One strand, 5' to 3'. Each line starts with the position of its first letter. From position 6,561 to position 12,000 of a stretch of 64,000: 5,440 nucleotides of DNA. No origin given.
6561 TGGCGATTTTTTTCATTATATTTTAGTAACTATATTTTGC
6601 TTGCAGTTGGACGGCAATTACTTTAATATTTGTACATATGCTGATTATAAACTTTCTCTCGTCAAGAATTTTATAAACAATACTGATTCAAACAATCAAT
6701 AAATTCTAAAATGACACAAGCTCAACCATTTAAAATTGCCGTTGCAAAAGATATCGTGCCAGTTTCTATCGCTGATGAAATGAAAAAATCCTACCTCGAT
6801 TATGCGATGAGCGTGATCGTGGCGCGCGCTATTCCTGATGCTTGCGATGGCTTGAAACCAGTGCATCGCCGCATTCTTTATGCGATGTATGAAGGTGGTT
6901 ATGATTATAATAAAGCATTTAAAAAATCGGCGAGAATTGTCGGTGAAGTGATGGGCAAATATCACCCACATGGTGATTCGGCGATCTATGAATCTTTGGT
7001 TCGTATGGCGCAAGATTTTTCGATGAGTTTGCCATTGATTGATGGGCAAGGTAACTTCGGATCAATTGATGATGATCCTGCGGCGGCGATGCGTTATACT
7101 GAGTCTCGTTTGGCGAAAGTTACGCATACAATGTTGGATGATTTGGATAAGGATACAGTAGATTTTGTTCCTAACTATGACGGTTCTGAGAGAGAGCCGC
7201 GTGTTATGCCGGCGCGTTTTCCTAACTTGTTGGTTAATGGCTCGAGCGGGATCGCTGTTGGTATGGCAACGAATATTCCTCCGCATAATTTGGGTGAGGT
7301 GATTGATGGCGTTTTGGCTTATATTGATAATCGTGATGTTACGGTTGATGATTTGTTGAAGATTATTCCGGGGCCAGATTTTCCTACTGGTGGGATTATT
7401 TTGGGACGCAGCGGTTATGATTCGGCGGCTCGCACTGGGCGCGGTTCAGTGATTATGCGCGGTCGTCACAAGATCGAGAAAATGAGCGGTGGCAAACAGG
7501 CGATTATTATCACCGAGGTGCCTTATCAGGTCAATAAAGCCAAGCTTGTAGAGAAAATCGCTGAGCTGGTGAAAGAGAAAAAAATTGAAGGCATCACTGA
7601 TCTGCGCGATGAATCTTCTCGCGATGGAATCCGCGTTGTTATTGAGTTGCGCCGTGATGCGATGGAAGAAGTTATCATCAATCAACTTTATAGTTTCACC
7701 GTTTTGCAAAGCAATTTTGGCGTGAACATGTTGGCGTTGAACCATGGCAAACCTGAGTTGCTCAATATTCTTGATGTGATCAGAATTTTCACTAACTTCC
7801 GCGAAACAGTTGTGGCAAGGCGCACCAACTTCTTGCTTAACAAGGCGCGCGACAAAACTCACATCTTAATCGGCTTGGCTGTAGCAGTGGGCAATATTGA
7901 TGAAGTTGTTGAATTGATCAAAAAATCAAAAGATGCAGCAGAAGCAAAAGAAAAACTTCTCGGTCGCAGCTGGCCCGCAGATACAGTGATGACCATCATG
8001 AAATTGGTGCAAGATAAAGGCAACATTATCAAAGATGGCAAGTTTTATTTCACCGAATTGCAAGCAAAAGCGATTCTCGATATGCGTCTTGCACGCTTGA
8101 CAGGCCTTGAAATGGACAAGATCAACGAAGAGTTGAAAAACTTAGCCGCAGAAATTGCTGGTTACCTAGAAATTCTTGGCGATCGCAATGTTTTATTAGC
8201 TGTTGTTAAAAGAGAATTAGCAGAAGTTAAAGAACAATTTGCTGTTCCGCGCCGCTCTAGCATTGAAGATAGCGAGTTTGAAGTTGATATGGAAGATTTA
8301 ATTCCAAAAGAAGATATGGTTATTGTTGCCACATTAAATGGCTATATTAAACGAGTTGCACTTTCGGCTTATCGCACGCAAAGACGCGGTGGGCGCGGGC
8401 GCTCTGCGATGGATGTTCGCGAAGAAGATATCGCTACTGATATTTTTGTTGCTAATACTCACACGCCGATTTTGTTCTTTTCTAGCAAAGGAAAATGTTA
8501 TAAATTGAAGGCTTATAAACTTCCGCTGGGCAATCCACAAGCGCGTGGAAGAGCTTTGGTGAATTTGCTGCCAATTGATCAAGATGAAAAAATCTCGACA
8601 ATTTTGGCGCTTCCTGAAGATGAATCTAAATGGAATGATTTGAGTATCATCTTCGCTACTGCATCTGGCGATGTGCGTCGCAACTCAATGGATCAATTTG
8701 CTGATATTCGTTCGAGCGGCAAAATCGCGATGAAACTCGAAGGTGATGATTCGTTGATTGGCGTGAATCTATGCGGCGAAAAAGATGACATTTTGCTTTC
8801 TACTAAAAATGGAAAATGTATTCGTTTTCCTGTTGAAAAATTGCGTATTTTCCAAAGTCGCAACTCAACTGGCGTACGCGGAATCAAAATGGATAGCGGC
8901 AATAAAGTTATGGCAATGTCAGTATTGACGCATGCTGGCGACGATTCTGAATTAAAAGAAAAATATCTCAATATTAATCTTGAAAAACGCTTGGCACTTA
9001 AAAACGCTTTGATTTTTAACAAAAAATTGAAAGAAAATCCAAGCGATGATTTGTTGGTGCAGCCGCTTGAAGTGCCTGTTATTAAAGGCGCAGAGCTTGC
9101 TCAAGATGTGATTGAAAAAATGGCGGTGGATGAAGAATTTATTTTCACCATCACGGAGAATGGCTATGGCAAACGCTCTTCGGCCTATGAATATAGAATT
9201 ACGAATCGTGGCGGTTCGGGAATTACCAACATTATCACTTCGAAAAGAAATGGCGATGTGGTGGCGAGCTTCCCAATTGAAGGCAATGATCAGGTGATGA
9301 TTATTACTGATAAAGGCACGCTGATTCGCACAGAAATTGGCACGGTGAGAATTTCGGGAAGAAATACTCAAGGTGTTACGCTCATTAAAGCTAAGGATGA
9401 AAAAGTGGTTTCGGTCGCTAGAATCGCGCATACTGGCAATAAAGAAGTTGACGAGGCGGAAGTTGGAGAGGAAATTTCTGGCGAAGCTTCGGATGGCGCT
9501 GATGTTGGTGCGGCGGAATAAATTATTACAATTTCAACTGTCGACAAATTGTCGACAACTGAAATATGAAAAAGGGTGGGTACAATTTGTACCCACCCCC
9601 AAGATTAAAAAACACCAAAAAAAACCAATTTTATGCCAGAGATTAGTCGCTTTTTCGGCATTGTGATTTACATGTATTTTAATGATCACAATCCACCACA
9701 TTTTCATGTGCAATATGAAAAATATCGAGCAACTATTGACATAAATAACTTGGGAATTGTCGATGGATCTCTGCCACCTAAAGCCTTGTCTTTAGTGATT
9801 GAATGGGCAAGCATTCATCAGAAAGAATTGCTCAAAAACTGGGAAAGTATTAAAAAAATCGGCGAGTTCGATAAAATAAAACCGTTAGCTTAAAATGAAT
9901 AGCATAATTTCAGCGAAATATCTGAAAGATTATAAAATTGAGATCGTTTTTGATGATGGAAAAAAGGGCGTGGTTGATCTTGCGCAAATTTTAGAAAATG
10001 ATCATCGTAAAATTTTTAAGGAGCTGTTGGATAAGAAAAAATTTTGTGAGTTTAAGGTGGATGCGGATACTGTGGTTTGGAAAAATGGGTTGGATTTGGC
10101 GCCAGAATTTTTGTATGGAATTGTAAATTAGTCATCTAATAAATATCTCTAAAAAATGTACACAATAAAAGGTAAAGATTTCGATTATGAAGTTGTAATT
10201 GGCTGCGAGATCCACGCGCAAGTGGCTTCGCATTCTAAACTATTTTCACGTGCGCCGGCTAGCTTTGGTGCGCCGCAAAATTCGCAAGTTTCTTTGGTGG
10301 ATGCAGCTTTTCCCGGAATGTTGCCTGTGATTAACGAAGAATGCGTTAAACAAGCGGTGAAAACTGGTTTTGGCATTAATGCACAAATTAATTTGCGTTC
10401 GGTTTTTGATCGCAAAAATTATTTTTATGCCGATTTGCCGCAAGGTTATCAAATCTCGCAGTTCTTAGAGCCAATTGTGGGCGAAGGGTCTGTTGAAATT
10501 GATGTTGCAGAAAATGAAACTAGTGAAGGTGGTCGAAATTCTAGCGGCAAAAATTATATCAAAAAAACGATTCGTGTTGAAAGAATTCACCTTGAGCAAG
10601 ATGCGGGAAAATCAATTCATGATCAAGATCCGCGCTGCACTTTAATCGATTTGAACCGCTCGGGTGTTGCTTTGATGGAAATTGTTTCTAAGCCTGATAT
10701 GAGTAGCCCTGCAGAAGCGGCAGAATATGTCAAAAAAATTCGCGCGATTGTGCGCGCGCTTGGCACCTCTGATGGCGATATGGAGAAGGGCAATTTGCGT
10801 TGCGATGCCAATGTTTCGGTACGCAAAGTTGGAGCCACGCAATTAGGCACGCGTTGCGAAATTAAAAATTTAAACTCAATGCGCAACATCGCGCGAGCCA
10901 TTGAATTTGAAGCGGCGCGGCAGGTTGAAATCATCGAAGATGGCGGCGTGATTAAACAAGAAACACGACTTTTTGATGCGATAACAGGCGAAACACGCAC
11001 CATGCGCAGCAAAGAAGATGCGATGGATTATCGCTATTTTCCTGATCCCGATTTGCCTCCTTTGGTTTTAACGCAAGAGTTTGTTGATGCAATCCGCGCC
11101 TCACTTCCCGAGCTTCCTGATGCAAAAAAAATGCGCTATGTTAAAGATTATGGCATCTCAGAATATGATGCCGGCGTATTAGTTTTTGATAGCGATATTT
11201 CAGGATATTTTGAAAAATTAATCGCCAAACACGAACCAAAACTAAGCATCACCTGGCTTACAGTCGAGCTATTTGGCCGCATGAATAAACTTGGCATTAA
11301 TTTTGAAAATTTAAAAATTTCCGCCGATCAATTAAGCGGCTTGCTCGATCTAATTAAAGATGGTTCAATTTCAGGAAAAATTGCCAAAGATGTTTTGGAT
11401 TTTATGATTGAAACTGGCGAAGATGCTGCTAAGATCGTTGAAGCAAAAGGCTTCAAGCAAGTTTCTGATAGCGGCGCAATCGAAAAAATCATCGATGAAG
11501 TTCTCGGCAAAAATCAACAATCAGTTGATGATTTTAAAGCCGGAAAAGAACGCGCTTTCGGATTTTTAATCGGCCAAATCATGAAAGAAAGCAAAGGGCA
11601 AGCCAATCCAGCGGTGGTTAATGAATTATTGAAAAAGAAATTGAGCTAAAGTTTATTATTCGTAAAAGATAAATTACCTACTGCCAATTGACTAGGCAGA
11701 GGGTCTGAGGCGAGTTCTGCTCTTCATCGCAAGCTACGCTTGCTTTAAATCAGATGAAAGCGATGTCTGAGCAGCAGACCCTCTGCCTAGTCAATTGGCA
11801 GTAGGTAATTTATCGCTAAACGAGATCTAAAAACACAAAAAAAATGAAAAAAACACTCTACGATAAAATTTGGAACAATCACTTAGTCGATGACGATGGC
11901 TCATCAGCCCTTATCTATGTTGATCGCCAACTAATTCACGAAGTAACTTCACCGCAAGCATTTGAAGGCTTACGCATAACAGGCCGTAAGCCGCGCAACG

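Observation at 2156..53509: Modular long-hairpin element superfamily: conserved clamp and cores, copy-specific stems that are always mirrored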

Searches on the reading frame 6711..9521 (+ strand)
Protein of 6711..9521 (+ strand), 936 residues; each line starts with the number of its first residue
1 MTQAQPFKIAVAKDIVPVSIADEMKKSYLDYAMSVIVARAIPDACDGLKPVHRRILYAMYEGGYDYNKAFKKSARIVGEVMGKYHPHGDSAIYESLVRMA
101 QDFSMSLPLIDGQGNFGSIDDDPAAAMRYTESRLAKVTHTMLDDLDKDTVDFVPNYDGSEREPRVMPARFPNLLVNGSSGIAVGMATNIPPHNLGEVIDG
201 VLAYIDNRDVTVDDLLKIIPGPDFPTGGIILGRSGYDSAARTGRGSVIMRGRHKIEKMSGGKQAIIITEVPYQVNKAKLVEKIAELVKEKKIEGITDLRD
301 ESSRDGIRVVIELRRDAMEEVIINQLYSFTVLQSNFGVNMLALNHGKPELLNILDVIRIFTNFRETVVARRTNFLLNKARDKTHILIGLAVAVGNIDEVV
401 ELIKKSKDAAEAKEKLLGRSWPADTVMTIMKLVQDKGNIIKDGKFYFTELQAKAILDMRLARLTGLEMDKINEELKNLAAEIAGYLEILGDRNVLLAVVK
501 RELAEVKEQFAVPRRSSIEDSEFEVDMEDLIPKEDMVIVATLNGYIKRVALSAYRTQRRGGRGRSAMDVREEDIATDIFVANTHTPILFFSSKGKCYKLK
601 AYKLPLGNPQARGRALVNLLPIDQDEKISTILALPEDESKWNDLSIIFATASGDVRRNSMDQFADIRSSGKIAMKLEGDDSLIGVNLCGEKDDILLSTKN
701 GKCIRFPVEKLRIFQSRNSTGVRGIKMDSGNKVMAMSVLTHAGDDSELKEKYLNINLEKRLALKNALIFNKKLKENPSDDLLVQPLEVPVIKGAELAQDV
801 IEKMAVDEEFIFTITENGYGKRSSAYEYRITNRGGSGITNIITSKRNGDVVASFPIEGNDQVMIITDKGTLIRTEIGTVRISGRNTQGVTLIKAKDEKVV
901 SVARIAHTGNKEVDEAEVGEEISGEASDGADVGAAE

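Call 14: search_protein_families(library=pfam, proteins=[window:6711-9521:+])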
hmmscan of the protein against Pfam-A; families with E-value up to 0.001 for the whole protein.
window:6711-9521:+ (936 aa): 2 families
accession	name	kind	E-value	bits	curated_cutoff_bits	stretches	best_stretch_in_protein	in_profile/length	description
PF00521.26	DNA_topoisoIV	-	3.7e-160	534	31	1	39-503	1-431/432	DNA gyrase/topoisomerase IV, subunit A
PF03989.18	DNA_gyraseA_C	-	1.3e-58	194.6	27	6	860-905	1-47/48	DNA gyrase C-terminal domain, beta-propeller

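Call 26: find_homologous_proteins(query=window:6711-9521:+, max_evalue=1e-100)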
Query window:6711-9521:+ (936 aa): 8000 proteins with E <= 1e-100 among 8000 candidates; the best 120 are listed.
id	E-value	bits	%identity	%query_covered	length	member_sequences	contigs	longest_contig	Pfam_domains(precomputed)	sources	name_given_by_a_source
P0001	0.0e+0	2033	99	100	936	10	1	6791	PF00521.27,PF03989.19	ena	-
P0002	0.0e+0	1968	96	99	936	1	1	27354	PF00521.27,PF03989.19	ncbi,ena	-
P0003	0.0e+0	1945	95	99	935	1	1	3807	PF00521.27,PF03989.19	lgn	-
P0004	0.0e+0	1867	91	99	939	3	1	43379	PF00521.27,PF03989.19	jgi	-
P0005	0.0e+0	1831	89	97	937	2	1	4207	PF00521.27,PF03989.19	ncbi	-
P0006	0.0e+0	1830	89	98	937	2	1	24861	PF00521.27,PF03989.19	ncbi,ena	-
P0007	0.0e+0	1821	88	98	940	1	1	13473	PF00521.27,PF03989.19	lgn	-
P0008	0.0e+0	1820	88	98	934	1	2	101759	PF00521.27,PF03989.19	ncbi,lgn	-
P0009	0.0e+0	1812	88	97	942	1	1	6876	PF00521.27,PF03989.19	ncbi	-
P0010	0.0e+0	1771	86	98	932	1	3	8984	PF00521.27,PF03989.19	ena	-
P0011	0.0e+0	1755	85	99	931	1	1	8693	PF00521.27,PF03989.19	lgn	-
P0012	0.0e+0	1749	83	99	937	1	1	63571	PF00521.27,PF03989.19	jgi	-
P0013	0.0e+0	1746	84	99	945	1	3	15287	PF00521.27,PF03989.19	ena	-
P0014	0.0e+0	1745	84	99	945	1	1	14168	PF00521.27,PF03989.19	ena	-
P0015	0.0e+0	1745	84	100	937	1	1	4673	PF00521.27,PF03989.19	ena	-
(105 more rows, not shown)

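Call 27: find_encoding_contigs(protein=P0002, flank=10000, max_places=2)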
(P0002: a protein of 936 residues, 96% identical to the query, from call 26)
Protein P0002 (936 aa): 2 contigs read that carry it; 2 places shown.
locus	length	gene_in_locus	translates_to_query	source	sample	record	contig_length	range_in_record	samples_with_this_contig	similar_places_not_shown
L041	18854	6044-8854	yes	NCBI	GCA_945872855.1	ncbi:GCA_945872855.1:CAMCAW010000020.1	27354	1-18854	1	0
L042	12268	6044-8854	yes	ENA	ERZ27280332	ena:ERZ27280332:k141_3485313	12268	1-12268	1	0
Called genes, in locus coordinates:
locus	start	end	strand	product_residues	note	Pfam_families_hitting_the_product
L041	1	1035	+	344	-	?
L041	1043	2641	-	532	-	PF02142:MGS, PF01808:AICARFT_IMPCHas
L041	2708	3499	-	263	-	PF10609:ParA, PF13614:AAA_31, PF00142:Fer4_NifH (weak), PF01656:CbiA, PF02374:ArsA_ATPase (weak), PF06564:CBP_BcsQ (weak), PF09140:MipZ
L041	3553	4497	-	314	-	PF02195:ParB_N, PF17762:HTH_ParB, PF23552:ParB_C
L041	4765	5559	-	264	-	PF01113:DapB_N, PF05173:DapB_C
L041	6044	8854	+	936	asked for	PF00521:DNA_topoisoIV, PF03989:DNA_gyraseA_C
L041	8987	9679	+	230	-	PF02498:Bro-N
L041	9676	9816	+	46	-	-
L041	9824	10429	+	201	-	-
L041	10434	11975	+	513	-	PF02934:GatB_N, PF02637:GatB_Yqey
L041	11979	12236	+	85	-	PF13711:DUF4160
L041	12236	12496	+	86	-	PF10387:DUF2442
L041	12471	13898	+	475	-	PF00330:Aconitase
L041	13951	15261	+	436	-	PF07690:MFS_1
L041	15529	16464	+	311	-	PF00574:CLP_protease (faint), PF25145:NfeD1b_N (weak), PF01343:Peptidase_S49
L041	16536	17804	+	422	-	PF00464:SHMT, PF00155:Aminotran_1_2, PF01053:Cys_Met_Meta_PP (weak), PF01041:DegT_DnrJ_EryC1 (weak)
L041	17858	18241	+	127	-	PF02452:PemK_toxin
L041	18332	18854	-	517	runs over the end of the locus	PF00144:Beta-lactamase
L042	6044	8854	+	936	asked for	PF00521:DNA_topoisoIV, PF03989:DNA_gyraseA_C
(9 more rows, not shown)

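Call 28: find_encoding_contigs(protein=P0004, flank=10000, max_places=2)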
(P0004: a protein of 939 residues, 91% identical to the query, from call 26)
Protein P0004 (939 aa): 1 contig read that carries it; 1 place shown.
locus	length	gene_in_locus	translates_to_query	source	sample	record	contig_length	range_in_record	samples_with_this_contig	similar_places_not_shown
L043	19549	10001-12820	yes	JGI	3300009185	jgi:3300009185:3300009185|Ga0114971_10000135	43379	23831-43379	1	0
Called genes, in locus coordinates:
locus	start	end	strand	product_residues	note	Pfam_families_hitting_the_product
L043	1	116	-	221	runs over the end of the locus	-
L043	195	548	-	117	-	-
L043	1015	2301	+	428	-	PF02675:AdoMet_dc, PF17284:Spermine_synt_N, PF01564:Spermine_synth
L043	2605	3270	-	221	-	PF04055:Radical_SAM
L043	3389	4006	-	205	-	PF01810:LysE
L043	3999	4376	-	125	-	PF02962:CHMI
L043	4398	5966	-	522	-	PF02142:MGS, PF01808:AICARFT_IMPCHas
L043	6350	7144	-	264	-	PF06564:CBP_BcsQ (weak), PF10609:ParA, PF13614:AAA_31, PF00142:Fer4_NifH (weak), PF01656:CbiA, PF02374:ArsA_ATPase (weak), PF09140:MipZ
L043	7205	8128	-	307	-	PF02195:ParB_N, PF17762:HTH_ParB, PF23552:ParB_C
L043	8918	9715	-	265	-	PF01113:DapB_N, PF05173:DapB_C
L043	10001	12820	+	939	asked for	PF00521:DNA_topoisoIV, PF03989:DNA_gyraseA_C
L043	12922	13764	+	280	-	PF02498:Bro-N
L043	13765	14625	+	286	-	-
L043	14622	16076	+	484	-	PF02934:GatB_N, PF02637:GatB_Yqey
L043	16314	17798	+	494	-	PF00330:Aconitase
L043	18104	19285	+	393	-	PF07690:MFS_1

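Call 29: find_encoding_contigs(protein=P0008, flank=10000, max_places=2)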
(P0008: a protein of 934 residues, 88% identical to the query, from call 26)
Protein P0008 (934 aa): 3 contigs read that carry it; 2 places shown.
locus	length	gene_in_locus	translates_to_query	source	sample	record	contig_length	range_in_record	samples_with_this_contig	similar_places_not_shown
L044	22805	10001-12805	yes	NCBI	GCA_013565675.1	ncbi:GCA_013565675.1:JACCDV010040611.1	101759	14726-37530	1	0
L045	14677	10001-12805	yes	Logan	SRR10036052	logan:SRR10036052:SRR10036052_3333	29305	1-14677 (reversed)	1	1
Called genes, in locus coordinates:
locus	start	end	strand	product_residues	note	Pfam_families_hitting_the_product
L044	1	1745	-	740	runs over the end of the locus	-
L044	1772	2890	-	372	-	-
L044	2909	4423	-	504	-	-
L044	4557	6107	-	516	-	PF02142:MGS, PF01808:AICARFT_IMPCHas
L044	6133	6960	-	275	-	PF06564:CBP_BcsQ (weak), PF10609:ParA, PF13614:AAA_31, PF00142:Fer4_NifH (weak), PF01656:CbiA, PF02374:ArsA_ATPase, PF09140:MipZ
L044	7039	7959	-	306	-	PF02195:ParB_N, PF17762:HTH_ParB, PF23552:ParB_C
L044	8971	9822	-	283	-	PF01113:DapB_N, PF05173:DapB_C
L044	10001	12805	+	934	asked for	PF00521:DNA_topoisoIV, PF03989:DNA_gyraseA_C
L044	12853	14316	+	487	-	PF02934:GatB_N, PF02637:GatB_Yqey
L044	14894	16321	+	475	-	PF00330:Aconitase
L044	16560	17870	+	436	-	PF07690:MFS_1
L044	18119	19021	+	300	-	PF25145:NfeD1b_N (weak), PF01343:Peptidase_S49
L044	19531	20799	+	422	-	PF00464:SHMT, PF00155:Aminotran_1_2, PF01212:Beta_elim_lyase (weak), PF01041:DegT_DnrJ_EryC1 (weak), PF01053:Cys_Met_Meta_PP (weak)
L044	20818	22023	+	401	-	PF17785:PUA_3, PF10672:Methyltrans_SAM, PF03602:Cons_hypoth95, PF05175:MTS (weak), PF13847:Methyltransf_31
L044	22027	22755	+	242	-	PF00994:MoCF_biosynth, PF24102:FLAD1_M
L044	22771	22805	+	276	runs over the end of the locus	PF04335:VirB8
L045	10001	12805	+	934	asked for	PF00521:DNA_topoisoIV, PF03989:DNA_gyraseA_C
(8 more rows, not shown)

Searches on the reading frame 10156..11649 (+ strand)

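Call 14: search_protein_families(library=pfam, proteins=[window:10156-11649:+])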
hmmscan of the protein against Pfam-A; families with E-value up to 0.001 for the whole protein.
window:10156-11649:+ (497 aa): 2 families
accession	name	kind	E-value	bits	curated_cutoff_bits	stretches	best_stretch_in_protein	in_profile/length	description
PF02934.20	GatB_N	-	3.3e-115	384.5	23.4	1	13-310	1-276/277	GatB/GatE catalytic domain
PF02637.23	GatB_Yqey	-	1.4e-52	177.9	27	1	351-496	2-148/148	GatB domain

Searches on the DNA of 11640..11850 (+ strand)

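Call 34: search_rna_families(source=window, start=11640, end=11850, threshold=evalue, max_evalue=5)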
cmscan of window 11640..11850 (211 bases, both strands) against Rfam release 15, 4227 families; matches with E-value up to 5: 6.
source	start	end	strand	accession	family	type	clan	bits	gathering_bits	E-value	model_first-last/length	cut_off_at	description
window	11665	11820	-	RF04079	MIR161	Gene; miRNA;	-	41.3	90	4.6e-08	1-136/136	no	MIR161 microRNA precursor family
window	11686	11796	+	RF00870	mir-423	Gene; miRNA;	-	25.2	71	0.0031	1-81/81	no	mir-423 microRNA precursor family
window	11680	11802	+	RF03278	mir-980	Gene; miRNA;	-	17.9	47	0.16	1-80/80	no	mir-980 microRNA precursor family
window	11690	11793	-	RF03340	mir-6511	Gene; miRNA;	-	15.6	87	3.8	1-67/67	no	mir-6511 microRNA precursor family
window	11701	11781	+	RF02965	CyVA-1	Gene; sRNA;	-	14.7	41.4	1.2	1-77/77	no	CyVA-1 RNA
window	11740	11774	+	RF00284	SNORD74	Gene; snRNA; snoRNA; CD-box;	CL00069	12.3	41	5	1-80/80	no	Small nucleolar RNA SNORD74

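Call 67: search_dna_similar(query=window:11650-11830:+, collection=plasmids, mode=distant, max_evalue=0.001, max_rows=10)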
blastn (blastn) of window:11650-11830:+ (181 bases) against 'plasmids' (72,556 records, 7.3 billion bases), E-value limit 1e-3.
No match.
